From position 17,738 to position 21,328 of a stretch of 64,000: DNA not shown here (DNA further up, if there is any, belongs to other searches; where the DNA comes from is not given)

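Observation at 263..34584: Four BTAD–NB-ARC–TPR loci in 35 kb, each intact copy immediately followed by a secreted-protein gene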

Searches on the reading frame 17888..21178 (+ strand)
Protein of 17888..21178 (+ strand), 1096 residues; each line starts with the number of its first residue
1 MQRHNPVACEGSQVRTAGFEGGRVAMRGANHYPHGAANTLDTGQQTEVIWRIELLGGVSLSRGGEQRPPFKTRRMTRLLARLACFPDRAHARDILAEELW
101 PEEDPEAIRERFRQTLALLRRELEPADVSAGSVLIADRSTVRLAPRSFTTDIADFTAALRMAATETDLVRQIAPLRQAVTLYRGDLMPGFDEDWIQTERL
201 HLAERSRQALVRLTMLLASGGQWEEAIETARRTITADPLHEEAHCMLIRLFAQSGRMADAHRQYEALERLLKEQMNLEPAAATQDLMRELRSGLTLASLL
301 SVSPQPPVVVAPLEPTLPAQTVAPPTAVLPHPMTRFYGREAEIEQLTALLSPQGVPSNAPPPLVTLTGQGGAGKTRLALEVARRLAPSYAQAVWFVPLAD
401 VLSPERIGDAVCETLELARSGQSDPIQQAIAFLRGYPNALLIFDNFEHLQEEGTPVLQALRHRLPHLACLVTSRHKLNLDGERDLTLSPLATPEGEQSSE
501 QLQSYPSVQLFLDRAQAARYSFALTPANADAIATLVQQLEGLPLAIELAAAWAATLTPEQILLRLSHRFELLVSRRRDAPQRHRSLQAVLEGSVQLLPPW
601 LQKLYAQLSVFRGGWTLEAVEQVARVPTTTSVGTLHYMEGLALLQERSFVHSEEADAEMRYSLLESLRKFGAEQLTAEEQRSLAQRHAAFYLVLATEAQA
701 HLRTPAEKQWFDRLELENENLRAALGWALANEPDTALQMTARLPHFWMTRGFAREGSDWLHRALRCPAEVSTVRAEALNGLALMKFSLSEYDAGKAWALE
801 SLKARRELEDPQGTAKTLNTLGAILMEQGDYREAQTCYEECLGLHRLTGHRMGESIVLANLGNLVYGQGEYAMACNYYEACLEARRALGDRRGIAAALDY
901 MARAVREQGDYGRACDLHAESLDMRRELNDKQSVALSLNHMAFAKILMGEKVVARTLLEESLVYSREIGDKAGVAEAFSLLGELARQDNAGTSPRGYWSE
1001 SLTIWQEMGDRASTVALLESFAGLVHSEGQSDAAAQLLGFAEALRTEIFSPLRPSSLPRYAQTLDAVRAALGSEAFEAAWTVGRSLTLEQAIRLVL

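Call 3: search_protein_families(library=pfam, proteins=[window:17888-21178:+], max_evalue=0.01)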
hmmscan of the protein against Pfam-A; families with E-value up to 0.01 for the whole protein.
window:17888-21178:+ (1096 aa): 15 families
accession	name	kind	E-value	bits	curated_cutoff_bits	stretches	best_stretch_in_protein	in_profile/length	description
PF13424.12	TPR_12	-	2.5e-24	85.7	30.1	2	774-843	2-73/77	Tetratricopeptide repeat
PF03704.23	BTAD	-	1.1e-20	74.9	22.1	1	151-291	2-146/146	Bacterial transcriptional activator domain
PF13374.12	TPR_10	-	1.6e-16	60.2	27.5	3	814-846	1-33/42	Tetratricopeptide repeat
PF13176.12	TPR_7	-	6.8e-14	51.2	27.9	1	858-891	2-35/36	Tetratricopeptide repeat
PF13191.12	AAA_16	-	5.4e-12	47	32.6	1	335-465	1-160/167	AAA ATPase domain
PF00515.34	TPR_1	-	3.9e-10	39.5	27.8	1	815-844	1-30/34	Tetratricopeptide repeat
PF13401.12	AAA_22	-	1.6e-07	32.1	27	1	363-463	7-107/130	AAA domain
PF13181.12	TPR_8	-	1.6e-07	31.4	25.7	1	815-844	1-30/34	Tetratricopeptide repeat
PF07719.23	TPR_2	-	1.9e-07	31.1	27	1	815-842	1-28/34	Tetratricopeptide repeat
PF13174.12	TPR_6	-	1.3e-05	25.9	26.3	0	208-238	1-31/33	Tetratricopeptide repeat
PF05729.18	NACHT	-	2e-05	24.9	26.7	1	364-476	3-131/167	NACHT domain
PF13428.12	TPR_14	-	0.00012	22.8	23.5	1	208-250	2-44/44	Tetratricopeptide repeat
PF00931.28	NB-ARC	-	0.00028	20.7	23.5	1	343-591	5-243/248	NB-ARC domain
PF13432.12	TPR_16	-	0.00032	21.5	32.7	1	218-266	8-56/65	Tetratricopeptide repeat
PF12862.13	ANAPC5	-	0.0023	18.4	23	0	907-986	10-89/91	Anaphase-promoting complex subunit 5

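Call 18: find_related_loci(query=A1, collection=genome_contigs, flank=6000)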
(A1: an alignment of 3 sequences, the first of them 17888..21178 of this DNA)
Query A1 (1096 aa) in genome_contigs; peptide patterns used: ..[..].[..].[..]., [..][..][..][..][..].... (x = any residue, [..] = any of these).
584 stretches matched a pattern; 433 encode a relative of the query (tblastn E <= 1e-3); the best 80 are kept; 80 distinct loci.
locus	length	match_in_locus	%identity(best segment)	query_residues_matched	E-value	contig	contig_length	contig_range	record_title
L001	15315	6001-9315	63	31-1095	0e+0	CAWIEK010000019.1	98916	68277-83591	MAG: uncultured Chthonomonadaceae bacterium isolate MFD04580.bin.1.91 genome assembly, contig: contig_59047, whole genom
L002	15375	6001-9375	58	35-1095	0e+0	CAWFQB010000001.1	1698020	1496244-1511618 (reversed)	MAG: uncultured Chthonomonadaceae bacterium isolate MFD04580.bin.2.50 genome assembly, contig: contig_10650, whole genom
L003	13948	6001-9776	38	50-1092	4e-165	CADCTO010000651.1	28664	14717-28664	uncultured Armatimonadetes bacterium isolate AVDCRST_MAG63 genome assembly, contig: NODE8, whole genome shotgun sequence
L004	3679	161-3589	36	50-1096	1e-169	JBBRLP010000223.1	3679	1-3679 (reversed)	MAG: Chthonomonadales bacterium isolate La1_maxbin2.052 LA1C_X2.052_k141_326669L_3679_cov_15.9067, whole genome shotgun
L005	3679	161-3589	36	50-1096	6e-169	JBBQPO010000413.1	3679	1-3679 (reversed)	MAG: Chthonomonadales bacterium isolate Co_metawrap_1510 Cmw_1510_k141_7987545_length_3679_cov_12.9864, whole genome sho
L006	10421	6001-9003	35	49-1096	1e-159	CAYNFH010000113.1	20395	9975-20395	MAG TPA_asm: uncultured Chthonomonadaceae bacterium isolate SRP272529_co1_250 genome assembly, contig: NODE_4318_length_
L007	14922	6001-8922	35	47-984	3e-146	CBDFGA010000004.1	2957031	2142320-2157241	MAG: Chthonomonadaceae bacterium isolate 4bc0a2eb-4c21-4aa7-a952-4a750245c9a1 genome assembly, contig: contig_4, whole g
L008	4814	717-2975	39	329-1096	9e-141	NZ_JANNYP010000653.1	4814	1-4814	MAG: Armatimonas sp. isolate VAR_34_concoct_113 VAR_34_k141_979072, whole genome shotgun sequence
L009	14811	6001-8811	37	47-1011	5e-137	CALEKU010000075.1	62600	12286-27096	MAG TPA_asm: uncultured Armatimonadetes bacterium isolate SRR4028131_bin.12_CONCOCT_v1.1_MAG genome assembly, contig: ER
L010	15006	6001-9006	40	48-1091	2e-156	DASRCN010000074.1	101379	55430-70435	MAG TPA_asm: Chthonomonadaceae bacterium isolate SMAG_U9954 k141_695505, whole genome shotgun sequence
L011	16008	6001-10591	40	50-1023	6e-130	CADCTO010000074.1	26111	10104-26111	uncultured Armatimonadetes bacterium isolate AVDCRST_MAG63 genome assembly, contig: NODE13, whole genome shotgun sequenc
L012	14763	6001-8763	35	50-1008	3e-133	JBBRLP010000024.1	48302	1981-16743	MAG: Chthonomonadales bacterium isolate La1_maxbin2.052 LA1C_X2.052_k141_2438435L_48302_cov_17.4192, whole genome shotgu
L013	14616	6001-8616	33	32-891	9e-131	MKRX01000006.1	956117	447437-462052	MAG: Armatimonadetes bacterium 55-13 SCNpilot_expt_500_bf_scaffold_12, whole genome shotgun sequence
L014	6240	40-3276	37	70-1096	3e-128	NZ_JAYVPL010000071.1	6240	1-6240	MAG: Armatimonas sp. isolate GL72_DN_metabinner_2 GL72_DN_metabinner_2_70, whole genome shotgun sequence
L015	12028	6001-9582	36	50-1092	1e-127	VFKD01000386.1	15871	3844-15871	MAG: bacterium isolate Bin_57_9 c_000005008437, whole genome shotgun sequence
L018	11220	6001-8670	34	52-1096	7e-133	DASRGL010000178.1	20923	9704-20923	MAG TPA_asm: Chthonomonadaceae bacterium isolate SMAG_U10057 k141_1499678, whole genome shotgun sequence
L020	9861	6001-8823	32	86-1096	2e-117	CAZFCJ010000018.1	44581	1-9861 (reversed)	MAG TPA_asm: uncultured Anaerolineaceae bacterium isolate SRP304980_co2_62 genome assembly, contig: NODE_190_length_4458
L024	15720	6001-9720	34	21-1096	5e-116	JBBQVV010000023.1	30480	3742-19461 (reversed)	MAG: Chthonomonadales bacterium isolate Co_metawrap_2016 Cmw_2016_k141_23484540_length_30480_cov_8.0000, whole genome sh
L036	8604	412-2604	39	318-1096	2e-131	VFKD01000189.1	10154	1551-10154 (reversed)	MAG: bacterium isolate Bin_57_9 c_000000224212, whole genome shotgun sequence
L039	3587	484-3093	37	46-1096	1e-105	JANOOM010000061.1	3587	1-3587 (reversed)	MAG: Armatimonadota bacterium isolate VAR_43_metabat_177 VAR_43_k141_14498, whole genome shotgun sequence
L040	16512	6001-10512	34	48-1096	1e-102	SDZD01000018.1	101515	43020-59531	MAG: bacterium isolate PMG_196 scaffold_303, whole genome shotgun sequence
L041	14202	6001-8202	34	321-1096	3e-107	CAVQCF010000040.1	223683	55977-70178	MAG: uncultured Acidobacteriaceae bacterium isolate MFD01138.bin.1.98 genome assembly, contig: contig_9749, whole genome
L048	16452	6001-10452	30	44-1096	2e-97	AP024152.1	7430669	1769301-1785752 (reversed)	Abditibacteriota bacterium IAD-21 DNA, complete genome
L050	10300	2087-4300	34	318-1096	3e-97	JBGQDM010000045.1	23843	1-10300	MAG: Terriglobia bacterium isolate OBJ2_061818_110_16 k141_2032537_length_23843_cov_26.2361, whole genome shotgun sequen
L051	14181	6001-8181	34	329-1096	4e-97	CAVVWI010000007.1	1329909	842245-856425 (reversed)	MAG: uncultured Acidobacteriota bacterium isolate MFD03399.bin.1.73 genome assembly, contig: contig_8116, whole genome s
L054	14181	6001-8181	34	329-1096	6e-96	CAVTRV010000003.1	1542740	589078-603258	MAG: uncultured Acidobacteriota bacterium isolate MFD00731.bin.1.2 genome assembly, contig: contig_1344, whole genome sh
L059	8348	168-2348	34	329-1096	2e-94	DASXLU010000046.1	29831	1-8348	MAG TPA_asm: Candidatus Acidoferrum sp. isolate SMAG_U5310 k141_1981835, whole genome shotgun sequence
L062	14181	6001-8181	33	329-1096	5e-94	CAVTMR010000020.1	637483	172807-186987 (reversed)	MAG: Candidatus Acidoferrales bacterium isolate MFD06298.bin.1.108 genome assembly, contig: contig_7528, whole genome sh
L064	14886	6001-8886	39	50-1096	1e-114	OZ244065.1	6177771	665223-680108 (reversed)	MAG: Capsulimonadaceae bacterium isolate b96f50d5-ec74-4825-8ec0-1eb044643813 genome assembly, chromosome: 1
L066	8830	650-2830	34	329-1096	3e-93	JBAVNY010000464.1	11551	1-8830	MAG: Candidatus Acidiferrum sp. isolate MFD00988_ilm_asm_bin7 k127_114699, whole genome shotgun sequence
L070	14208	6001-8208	33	318-1096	1e-91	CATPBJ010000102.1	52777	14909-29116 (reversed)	MAG: uncultured Terriglobales bacterium isolate COA_Bin_12_5_1 genome assembly, contig: co_assembly_000000333731, whole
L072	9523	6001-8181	33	329-1096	2e-91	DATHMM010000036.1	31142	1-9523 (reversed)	MAG TPA_asm: Candidatus Sulfotelmatobacter sp. isolate SMAG_U12632 k141_916048, whole genome shotgun sequence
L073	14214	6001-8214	33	318-1096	4e-91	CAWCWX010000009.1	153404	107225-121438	MAG: uncultured Acidobacteriota bacterium isolate MFD05442.bin.1.6 genome assembly, contig: contig_50495, whole genome s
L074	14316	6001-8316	33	266-1096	1e-90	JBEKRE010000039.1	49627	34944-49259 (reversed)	MAG: Candidatus Sulfotelmatobacter sp. isolate SPRUCE 503 SPRUCE_503_39, whole genome shotgun sequence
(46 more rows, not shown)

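Call 36: search_protein_families(library=padloc, proteins=[window:17888-21178:+], max_evalue=0.01)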
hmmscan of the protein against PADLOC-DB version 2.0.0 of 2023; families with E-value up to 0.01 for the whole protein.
window:17888-21178:+ (1096 aa): 1 family
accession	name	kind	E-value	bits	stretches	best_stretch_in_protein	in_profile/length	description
PDLC01169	TPR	-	8.3e-19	66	2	856-942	110-196/252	TPR repeats containing protein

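Call 37: search_protein_families(library=ncbifam, proteins=[window:17888-21178:+], max_evalue=0.01)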
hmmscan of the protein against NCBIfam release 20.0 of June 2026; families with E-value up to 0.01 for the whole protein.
window:17888-21178:+ (1096 aa): 11 families
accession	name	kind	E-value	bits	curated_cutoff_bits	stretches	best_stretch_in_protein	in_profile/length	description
NF041717.1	HaaA_phane_TPR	equivalog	2.1e-30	105.6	1125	2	501-1039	266-816/882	cyclophane-containing RiPP biosynthesis TPR protein HaaT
NF040586.1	FxSxx_TPR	equivalog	2.6e-24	85.7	300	1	330-968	2-631/830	FxSxx-COOH system tetratricopeptide repeat protein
NF053617.1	SARPRegAfsRStmc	equivalog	1.1e-23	83.2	1430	2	44-399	23-358/986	SARP-family global regulator AfsR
NF053520.1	HK_Porph_FimS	equivalog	3.3e-13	48.8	600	1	782-968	91-277/618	sensor histidine kinase FimS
NF041231.1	BagI_FevR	exception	3.1e-08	33.3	500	1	74-346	14-284/315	AfsR/SARP family transcriptional regulator BagI/FevR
NF002725.1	PRK02603.1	equivalog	1.8e-06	28.1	143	0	827-885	47-102/173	photosystem I assembly protein Ycf3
TIGR02917.1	PEP_TPR_lipo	equivalog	7.3e-06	24.1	312.2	0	804-884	454-528/899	XrtA/PEP-CTERM system TPR-repeat protein PrsT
TIGR02521.1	type_IV_pilW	equivalog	0.00019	21.1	154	0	815-917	65-157/234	type IV pilus biogenesis/stability protein PilW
NF033762.1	social_mot_Tgl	equivalog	0.0011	18.4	225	0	819-883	69-128/252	social motility TPR repeat lipoprotein Tgl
TIGR02928.1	TIGR02928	subfamily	0.0012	17.8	181.3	1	335-387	16-66/366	orc1/cdc6 family replication initiation protein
NF052312.1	T9SS_PorW_SprE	equivalog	0.0012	17.6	250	0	819-882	294-355/716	type IX secretion system periplasmic lipoprotein PorW/SprE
